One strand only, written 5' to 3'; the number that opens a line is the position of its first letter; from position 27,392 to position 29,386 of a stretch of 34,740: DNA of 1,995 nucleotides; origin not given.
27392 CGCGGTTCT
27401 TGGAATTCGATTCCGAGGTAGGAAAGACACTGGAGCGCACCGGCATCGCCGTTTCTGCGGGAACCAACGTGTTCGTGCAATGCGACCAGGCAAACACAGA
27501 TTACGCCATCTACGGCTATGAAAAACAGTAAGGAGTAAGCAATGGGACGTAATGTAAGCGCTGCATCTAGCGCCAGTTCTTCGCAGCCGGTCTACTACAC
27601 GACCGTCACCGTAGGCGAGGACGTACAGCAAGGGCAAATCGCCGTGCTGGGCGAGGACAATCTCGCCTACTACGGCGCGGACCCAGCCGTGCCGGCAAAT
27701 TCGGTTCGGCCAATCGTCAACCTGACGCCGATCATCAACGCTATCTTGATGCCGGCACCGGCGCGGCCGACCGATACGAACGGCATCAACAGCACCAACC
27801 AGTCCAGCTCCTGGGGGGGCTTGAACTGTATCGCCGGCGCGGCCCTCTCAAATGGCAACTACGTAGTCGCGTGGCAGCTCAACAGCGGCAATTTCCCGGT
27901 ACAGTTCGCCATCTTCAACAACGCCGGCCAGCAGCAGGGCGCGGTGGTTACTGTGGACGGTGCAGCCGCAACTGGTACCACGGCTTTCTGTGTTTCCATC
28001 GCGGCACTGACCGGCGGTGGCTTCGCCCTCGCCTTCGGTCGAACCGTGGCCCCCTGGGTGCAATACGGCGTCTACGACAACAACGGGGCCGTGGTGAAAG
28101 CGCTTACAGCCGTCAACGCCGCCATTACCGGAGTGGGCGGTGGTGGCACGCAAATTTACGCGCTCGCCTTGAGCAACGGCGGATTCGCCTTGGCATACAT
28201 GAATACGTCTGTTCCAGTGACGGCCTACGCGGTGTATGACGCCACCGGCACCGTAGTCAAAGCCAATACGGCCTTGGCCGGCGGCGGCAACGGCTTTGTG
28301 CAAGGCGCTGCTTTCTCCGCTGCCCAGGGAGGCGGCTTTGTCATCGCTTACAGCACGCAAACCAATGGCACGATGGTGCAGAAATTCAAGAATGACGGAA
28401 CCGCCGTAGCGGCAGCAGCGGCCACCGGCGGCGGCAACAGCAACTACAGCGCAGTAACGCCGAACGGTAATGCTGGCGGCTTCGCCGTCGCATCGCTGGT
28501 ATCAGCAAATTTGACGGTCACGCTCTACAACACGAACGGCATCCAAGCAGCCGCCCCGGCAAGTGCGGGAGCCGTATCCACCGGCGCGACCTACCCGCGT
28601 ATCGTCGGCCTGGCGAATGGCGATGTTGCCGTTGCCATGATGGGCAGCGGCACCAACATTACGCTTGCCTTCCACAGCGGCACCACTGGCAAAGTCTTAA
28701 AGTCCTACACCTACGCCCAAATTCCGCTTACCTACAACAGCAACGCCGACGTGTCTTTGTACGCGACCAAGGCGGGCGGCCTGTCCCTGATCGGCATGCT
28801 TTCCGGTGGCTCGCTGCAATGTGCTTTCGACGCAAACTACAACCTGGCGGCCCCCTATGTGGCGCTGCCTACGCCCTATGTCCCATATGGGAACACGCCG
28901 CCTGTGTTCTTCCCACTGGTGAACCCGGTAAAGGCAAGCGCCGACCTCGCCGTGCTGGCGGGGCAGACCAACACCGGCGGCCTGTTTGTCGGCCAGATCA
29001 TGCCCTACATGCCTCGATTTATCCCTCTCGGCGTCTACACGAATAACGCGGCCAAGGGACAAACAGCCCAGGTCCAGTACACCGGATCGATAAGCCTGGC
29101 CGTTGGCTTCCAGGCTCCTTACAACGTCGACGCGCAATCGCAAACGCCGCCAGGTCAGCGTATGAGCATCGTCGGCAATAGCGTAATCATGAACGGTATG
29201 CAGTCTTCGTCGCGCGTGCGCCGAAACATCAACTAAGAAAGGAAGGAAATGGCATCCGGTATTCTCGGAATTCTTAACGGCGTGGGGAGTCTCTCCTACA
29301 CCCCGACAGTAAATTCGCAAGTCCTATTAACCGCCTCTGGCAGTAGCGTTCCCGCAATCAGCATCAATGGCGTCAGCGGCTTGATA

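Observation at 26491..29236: Non-canonical split tail fibre: 233-aa gpH-type anchor, 107-aa adaptor, and a 564-aa protein with seven propeller-like repeats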

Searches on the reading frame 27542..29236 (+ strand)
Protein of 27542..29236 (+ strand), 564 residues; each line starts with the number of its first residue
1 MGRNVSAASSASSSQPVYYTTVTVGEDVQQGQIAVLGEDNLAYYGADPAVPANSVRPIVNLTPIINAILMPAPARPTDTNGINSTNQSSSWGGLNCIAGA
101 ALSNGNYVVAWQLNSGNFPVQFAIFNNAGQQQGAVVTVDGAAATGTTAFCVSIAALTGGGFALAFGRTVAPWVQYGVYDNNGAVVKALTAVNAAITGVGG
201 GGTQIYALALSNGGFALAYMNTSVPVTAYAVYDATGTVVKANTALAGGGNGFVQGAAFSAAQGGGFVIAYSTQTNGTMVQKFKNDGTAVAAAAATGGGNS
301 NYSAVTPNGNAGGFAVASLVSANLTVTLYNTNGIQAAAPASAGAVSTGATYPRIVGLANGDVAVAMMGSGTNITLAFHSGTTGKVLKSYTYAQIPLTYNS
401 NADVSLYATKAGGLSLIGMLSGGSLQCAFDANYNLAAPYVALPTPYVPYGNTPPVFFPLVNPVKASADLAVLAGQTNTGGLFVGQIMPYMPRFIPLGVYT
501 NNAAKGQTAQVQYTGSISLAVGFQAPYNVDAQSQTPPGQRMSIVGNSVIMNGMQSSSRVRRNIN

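Call 3: search_protein_families(library=pfam, proteins=[window:27542-29236:+], max_evalue=1)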
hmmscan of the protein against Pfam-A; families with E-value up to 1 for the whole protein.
window:27542-29236:+ (564 aa): 2 families
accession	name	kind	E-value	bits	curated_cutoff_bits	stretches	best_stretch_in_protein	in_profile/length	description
PF17801.7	Melibiase_C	-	0.15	12.6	22.9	0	201-228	2-30/71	Alpha galactosidase C-terminal beta sandwich domain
PF21551.2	CSL4_N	-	0.21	11.8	27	1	274-295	27-48/57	Exosome complex component CSL4, N-terminal domain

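Call 4: search_protein_families(library=phrogs, proteins=[window:27542-29236:+], max_evalue=0.1)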
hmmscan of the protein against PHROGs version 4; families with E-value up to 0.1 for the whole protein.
window:27542-29236:+ (564 aa): 0 families

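Call 6: search_dna_similar(query=window:27542-29236:+, collection=phages, mode=protein, max_rows=30, max_evalue=0.01)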
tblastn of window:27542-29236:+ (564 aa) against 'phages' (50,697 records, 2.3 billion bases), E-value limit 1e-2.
No match.

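Call 8: find_homologous_proteins(query=window:27542-29233:+, max_evalue=0.001)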
Query window:27542-29233:+ (564 aa): 16 proteins with E <= 0.001 among 8000 candidates.
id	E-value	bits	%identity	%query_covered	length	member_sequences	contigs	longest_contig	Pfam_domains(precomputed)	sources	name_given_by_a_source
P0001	0.0e+0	1194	100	100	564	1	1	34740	-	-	-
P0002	8.5e-172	591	56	100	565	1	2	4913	-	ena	-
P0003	4.8e-171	588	56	98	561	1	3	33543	-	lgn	-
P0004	5.8e-141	489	50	96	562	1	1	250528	-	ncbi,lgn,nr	ncbi:MAG: hypothetical protein PHQ05_04960 [Sterolibacterium sp.]|nr:hypothetical protein [Steroliba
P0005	1.5e-127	445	47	97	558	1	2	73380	-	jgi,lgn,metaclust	metaclust:\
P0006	9.2e-114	399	43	96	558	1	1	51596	-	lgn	-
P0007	6.5e-111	390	44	100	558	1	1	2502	-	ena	-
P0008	1.1e-100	356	43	96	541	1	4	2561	-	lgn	-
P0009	1.6e-93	333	41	100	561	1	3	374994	-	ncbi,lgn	-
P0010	1.1e-67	247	40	73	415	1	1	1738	-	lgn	-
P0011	2.3e-49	187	34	96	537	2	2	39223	-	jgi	jgi:hypothetical protein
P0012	1.4e-48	184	32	97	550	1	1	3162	-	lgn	-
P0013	4.3e-35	140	31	97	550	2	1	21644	-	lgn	-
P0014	7.2e-12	63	44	29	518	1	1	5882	-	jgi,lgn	jgi:hypothetical protein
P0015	3.1e-5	41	35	24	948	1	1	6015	-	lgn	-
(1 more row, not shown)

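Call 9: search_solved_structures(query=window:27542-29233:+, max_evalue=10)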
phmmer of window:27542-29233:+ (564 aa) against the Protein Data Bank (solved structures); distinct sequences matched with E-value up to 10: 1.
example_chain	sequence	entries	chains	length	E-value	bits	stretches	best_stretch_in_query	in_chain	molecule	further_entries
6nmv_L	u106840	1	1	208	0.12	14.4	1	290-445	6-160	Fab 218 anti-SIRP-alpha antibody Variable Light Chain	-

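Call 13: find_encoding_contigs(protein=P0004, flank=8000, max_places=3)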
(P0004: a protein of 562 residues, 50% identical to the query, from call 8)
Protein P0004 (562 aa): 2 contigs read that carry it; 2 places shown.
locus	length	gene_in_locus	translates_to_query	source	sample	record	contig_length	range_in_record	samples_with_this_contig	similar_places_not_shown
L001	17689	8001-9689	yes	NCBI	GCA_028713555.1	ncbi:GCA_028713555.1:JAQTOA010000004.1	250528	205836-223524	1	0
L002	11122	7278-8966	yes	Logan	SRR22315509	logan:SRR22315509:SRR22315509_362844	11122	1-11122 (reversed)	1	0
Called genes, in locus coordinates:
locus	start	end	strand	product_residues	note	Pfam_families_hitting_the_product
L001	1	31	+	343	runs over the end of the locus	PF05125:Phage_cap_P2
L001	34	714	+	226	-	PF05944:Phage_term_smal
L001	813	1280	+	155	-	PF05926:Phage_GPL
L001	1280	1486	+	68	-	PF05489:Phage_tail_X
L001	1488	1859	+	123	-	PF16931:Phage_holin_8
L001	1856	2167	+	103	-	PF05449:Phage_holin_3_7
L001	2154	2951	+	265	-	PF01471:PG_binding_1, PF11860:Muramidase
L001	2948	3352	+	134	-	-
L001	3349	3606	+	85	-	-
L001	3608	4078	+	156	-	PF06891:P2_Phage_GpR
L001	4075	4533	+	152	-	PF05069:Phage_tail_S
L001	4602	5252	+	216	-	PF04717:Phage_base_V, PF18715:Phage_spike (weak), PF18946:Apex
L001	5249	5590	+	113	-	PF04965:GPW_gp25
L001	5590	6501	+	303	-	PF26776:Baseplate_J_N, PF26078:Baseplate_J_M, PF26079:Baseplate_J_C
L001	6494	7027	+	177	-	PF09684:Tail_P2_I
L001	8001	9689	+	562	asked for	-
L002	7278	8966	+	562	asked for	-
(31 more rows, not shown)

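Call 14: find_encoding_contigs(protein=P0009, flank=8000, max_places=3)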
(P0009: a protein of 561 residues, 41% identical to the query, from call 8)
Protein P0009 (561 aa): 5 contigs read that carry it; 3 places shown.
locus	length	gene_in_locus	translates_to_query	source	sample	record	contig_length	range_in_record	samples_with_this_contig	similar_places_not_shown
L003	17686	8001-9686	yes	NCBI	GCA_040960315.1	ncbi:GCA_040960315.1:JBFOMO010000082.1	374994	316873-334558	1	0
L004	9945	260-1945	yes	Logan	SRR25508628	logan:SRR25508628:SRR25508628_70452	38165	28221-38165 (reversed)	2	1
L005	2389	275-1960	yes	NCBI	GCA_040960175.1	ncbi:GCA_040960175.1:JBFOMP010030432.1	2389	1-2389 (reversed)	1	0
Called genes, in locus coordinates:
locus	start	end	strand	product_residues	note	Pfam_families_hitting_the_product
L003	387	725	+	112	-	-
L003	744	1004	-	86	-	-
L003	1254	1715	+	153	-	PF00565:SNase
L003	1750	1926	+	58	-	-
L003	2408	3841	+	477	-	-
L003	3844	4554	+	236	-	-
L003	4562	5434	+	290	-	-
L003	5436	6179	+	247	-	-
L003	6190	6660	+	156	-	-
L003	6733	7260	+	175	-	-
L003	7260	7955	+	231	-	-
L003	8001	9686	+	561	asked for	-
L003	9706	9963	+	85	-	-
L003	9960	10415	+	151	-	-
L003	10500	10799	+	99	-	-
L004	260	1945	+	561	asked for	-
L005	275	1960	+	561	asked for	-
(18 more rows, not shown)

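Call 22: predict_structure(alignment_id=A1)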
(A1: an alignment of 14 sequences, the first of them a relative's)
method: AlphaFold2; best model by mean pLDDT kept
length: 564 residues; sequences in the alignment: 14
mean_pLDDT: 77.5   pTM: 0.78
mean pLDDT of the five models: 77.5, 77.1, 75.7, 74.8, 72.1
residues with pLDDT >= 90: 122; 70-90: 292; 50-70: 108; < 50: 42
segments of 3 or more residues with pLDDT < 50: 1-14, 398-402, 461-463, 533-537, 553-564
pLDDT, mean of each block of 10 residues (from residue 1): 31 61 87 83 78 69 78 71 65 72 88 80 86 85 65 90 84 90 93 69 86 93 83 96 79 87 90 88 95 87 82 84 86 87 64 84 78 81 87 64 72 77 75 82 72 73 57 79 83 83 89 77 68 51 67 46 34
secondary structure, 60 per line:
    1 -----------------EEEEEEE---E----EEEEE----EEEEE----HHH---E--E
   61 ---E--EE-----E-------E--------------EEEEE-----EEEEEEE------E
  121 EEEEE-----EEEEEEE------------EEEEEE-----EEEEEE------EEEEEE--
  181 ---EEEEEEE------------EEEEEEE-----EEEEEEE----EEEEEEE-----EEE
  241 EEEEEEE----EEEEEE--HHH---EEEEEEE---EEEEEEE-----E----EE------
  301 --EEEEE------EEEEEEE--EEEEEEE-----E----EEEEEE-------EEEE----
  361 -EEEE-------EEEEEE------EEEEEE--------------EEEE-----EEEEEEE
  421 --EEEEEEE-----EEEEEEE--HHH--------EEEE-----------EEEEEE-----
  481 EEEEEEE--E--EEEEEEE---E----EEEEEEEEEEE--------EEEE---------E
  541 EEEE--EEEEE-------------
elements in order: E18-24 E33-37 E42-46 E97-101 E107-113 E120-125 E131-137 E150-155 E161-166 E173-178 E184-190 E203-209 E215-221 E226-232 E238-247 E252-257 E266-272 E276-282 E303-307 E314-320 E323-329 E340-345 E353-356 E362-365 E373-378 E385-390 E405-408 E414-420 E423-429 E435-441 E455-458 E470-475 E481-487 E493-499 E508-518 E527-530 E540-544 E547-551

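Call 26: fold_search(model_id=the predicted structure, library=pdb)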
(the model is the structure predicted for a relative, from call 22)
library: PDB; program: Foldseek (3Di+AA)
matches with E <= 10: 1038; with E <= 0.001: 468
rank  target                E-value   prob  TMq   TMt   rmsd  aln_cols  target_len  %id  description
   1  5mum                  1.5e-08  1.00  0.41  0.56   8.1       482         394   10  Glycoside Hydrolase BACINT_00347 (released 2017-04-26)
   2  6gxs_D                2.0e-08  1.00  0.41  0.58   7.2       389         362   13  Crystal structure of CV39L lectin from Chromobacterium violaceum at 1.8 A resolution (released 2019-12-04)
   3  5mvh                  2.8e-08  1.00  0.42  0.57   8.0       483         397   10  Glycoside Hydrolase BACCELL_00856 (released 2017-04-26)
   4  7c39_A                4.1e-08  1.00  0.34  0.50   7.2       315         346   14  Crystal structure of AofleA from Arthrobotrys oligospora in complex with methylated L-fucose (released 2020-07-29)
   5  6gxs_C                5.6e-08  1.00  0.40  0.57   7.7       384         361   14  Crystal structure of CV39L lectin from Chromobacterium violaceum at 1.8 A resolution (released 2019-12-04)
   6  6gxs_B                5.9e-08  1.00  0.41  0.59   7.3       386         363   14  Crystal structure of CV39L lectin from Chromobacterium violaceum at 1.8 A resolution (released 2019-12-04)
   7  5mxf                  6.5e-08  1.00  0.44  0.68  10.9       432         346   12  Photorhabdus asymbiotica lectin (PHL) in complex with alpha-methyl fucoside (released 2017-08-09)
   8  3azp_A                6.5e-08  1.00  0.38  0.34  16.3       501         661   10  Crystal structure of puromycin hydrolase S511A mutant (released 2011-07-27)
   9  6gxs_A                7.2e-08  1.00  0.39  0.56   7.6       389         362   14  Crystal structure of CV39L lectin from Chromobacterium violaceum at 1.8 A resolution (released 2019-12-04)
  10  7c38_A                8.4e-08  1.00  0.32  0.47   7.7       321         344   14  Crystal structure of AofleA from Arthrobotrys oligospora in complex with L-fucose (released 2020-07-29)
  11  5muk                  8.9e-08  1.00  0.41  0.59   6.5       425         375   10  Glycoside Hydrolase BT3686 (released 2017-04-26)
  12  3h6j                  8.9e-08  1.00  0.29  0.35  12.7       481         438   11  Crystal structure of a putative neuraminidase from Pseudomonas aeruginosa (released 2009-05-12)
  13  7c38_B                1.1e-07  1.00  0.32  0.47   7.6       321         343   14  Crystal structure of AofleA from Arthrobotrys oligospora in complex with L-fucose (released 2020-07-29)
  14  4irt                  1.6e-07  1.00  0.44  0.59   7.5       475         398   11  Crystal structure of a putative neuraminidase (BACOVA_03493) from Bacteroides ovatus ATCC 8483 at 1.74 A resolution (released 2013-03-13)
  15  5mul                  1.8e-07  1.00  0.41  0.58   7.3       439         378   10  Glycoside Hydrolase BT3686 bound to Glucuronic Acid (released 2017-04-26)
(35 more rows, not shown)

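Call 27: fold_search(model_id=the predicted structure, library=viral)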
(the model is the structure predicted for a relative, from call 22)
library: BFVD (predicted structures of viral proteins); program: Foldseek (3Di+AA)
matches with E <= 10: 823; with E <= 0.001: 106
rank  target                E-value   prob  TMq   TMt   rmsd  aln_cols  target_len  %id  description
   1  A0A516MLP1            8.4e-14  1.00  0.47  0.39  11.6       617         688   11  (no name in the UniProt tables at hand)
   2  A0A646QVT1            1.6e-13  1.00  0.42  0.45  12.6       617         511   11  (no name in the UniProt tables at hand)
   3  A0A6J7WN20            4.1e-11  1.00  0.41  0.44  12.9       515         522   13  Uncharacterized protein [uncultured Caudovirales phage]
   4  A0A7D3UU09            1.2e-10  1.00  0.42  0.40   7.8       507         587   13  NHl repeat unit of beta-propeller protein [Fadolivirus FV1/VV64]
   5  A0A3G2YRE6            1.7e-10  1.00  0.45  0.48   9.6       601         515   12  Uncharacterized protein [Lentibacter phage vB_LenP_ICBM2]
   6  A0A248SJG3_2          3.4e-10  1.00  0.35  0.24  22.2       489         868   14  (no name in the UniProt tables at hand)
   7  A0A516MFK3            4.2e-10  1.00  0.43  0.50  13.4       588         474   12  (no name in the UniProt tables at hand)
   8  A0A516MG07            1.4e-09  1.00  0.29  0.21  22.6       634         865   10  (no name in the UniProt tables at hand)
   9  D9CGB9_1              5.3e-09  1.00  0.36  0.25   9.6       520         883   13  (no name in the UniProt tables at hand)
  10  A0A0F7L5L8            1.3e-08  1.00  0.35  0.21  18.5       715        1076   10  Sialidase domain-containing protein [uncultured marine virus]
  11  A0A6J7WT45            1.4e-08  1.00  0.34  0.38  15.1       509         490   12  Uncharacterized protein [uncultured Caudovirales phage]
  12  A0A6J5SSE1            3.0e-08  1.00  0.39  0.29  19.3       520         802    9  Uncharacterized protein [uncultured Caudovirales phage]
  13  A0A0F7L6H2            7.0e-08  1.00  0.33  0.19  17.0       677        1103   10  Uncharacterized protein [uncultured marine virus]
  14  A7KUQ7                7.4e-08  1.00  0.42  0.28  11.4       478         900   11  (no name in the UniProt tables at hand)
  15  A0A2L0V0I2            8.6e-08  1.00  0.33  0.16  34.9       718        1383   10  Autotransporter adhesin [Agrobacterium phage Atu_ph07]
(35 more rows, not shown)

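Call 35: search_protein_representatives(alignment_id=A1)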
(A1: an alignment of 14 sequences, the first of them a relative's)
Query: 14 sequences, 563 profile positions. Proteins with E-value up to 0.001 (for the whole library): 9126; up to 1e-10: 4438; up to 1e-30: 443. The best 150 are listed.
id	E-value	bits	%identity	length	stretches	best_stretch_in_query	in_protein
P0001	2.7e-226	768.9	-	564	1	1-563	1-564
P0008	3.1e-193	659.7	-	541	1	1-555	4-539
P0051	3.5e-183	626.5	-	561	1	1-563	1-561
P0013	1.2e-177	608.3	-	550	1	1-563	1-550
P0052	4.3e-176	603.1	-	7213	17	102-381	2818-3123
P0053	7.8e-173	592.4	-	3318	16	72-314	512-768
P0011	1.4e-169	581.6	-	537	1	11-563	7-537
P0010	1.4e-161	555.2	-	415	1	1-413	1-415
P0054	4.9e-134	464.3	-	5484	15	74-334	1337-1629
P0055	1.0e-124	433.5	-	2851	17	83-316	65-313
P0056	6.3e-120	417.7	-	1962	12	76-368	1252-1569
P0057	2.2e-118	412.6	-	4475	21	103-173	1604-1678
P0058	1.0e-112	393.9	-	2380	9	80-309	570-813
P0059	3.6e-108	378.9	-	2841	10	90-305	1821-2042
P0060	9.6e-107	374.2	-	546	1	1-563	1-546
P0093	2.8e-77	276.9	-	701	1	20-563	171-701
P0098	2.1e-72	260.8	-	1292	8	82-295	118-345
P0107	3.5e-67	243.6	-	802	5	94-366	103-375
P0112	2.9e-66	240.5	-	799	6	102-321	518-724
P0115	1.5e-64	234.9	-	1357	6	103-274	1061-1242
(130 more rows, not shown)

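Call 36: search_protein_families(library=pfam, proteins=[P0053, P0056, P0098, P0107, P0112, P0093], max_evalue=0.001)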
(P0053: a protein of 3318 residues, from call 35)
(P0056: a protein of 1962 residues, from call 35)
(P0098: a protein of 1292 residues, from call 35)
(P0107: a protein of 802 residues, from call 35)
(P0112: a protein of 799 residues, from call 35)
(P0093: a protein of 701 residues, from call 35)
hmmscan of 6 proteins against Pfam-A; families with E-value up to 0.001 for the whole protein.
P0053 (3318 aa): 3 families
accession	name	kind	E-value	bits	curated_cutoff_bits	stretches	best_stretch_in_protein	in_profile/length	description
PF04234.18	CopC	-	6.3e-20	72.4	23.3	0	2128-2162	46-83/92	CopC domain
PF22036.2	MoaF_like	-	1.7e-14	53.9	27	0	1191-1238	17-63/94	MoaF-like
PF05593.20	RHS_repeat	-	1.7e-07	31.9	22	1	352-388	1-37/38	RHS Repeat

P0056 (1962 aa): 2 families
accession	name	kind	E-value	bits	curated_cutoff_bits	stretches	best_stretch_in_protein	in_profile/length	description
PF04234.18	CopC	-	9.3e-12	46.2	23.3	0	1067-1125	31-82/92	CopC domain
PF18962.6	Por_Secre_tail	-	3.8e-06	27.5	27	0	1675-1740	8-66/75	Secretion system C-terminal sorting domain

P0098 (1292 aa): 0 families

P0107 (802 aa): 0 families

P0112 (799 aa): 0 families

P0093 (701 aa): 0 families

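Call 41: find_related_loci(query=A1, collection=viral_contigs, flank=6000)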
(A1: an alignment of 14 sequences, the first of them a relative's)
Query A1 (564 aa) in viral_contigs; peptide patterns used: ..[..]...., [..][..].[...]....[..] (x = any residue, [..] = any of these).
67 stretches matched a pattern; 23 encode a relative of the query (tblastn E <= 1e-3); 23 distinct loci.
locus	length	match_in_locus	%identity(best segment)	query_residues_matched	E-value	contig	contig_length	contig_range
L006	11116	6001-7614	47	16-564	7e-135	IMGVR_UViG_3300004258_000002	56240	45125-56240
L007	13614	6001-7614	47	16-564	7e-135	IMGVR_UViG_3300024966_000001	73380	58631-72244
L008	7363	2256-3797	30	25-545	4e-29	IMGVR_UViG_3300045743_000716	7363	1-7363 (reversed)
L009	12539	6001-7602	29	20-564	3e-24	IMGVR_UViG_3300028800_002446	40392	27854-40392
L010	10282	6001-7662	27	16-564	3e-22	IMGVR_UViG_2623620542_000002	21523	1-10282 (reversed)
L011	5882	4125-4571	44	92-252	9e-18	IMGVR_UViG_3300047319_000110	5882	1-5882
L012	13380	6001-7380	30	100-375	1e-13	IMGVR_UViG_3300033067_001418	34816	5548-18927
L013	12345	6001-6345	40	100-218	1e-10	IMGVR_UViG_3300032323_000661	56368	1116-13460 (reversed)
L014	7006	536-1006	34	100-252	5e-10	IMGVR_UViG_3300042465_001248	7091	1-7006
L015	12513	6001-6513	31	112-270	5e-10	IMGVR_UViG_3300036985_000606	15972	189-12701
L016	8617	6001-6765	32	96-292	4e-8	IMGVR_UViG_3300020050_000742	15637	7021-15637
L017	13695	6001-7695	33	39-275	6e-8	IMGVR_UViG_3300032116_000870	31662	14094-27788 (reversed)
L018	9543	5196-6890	33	39-275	6e-8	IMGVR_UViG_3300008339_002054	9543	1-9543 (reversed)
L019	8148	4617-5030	35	100-241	1e-7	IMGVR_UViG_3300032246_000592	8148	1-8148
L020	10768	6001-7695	33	39-275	6e-8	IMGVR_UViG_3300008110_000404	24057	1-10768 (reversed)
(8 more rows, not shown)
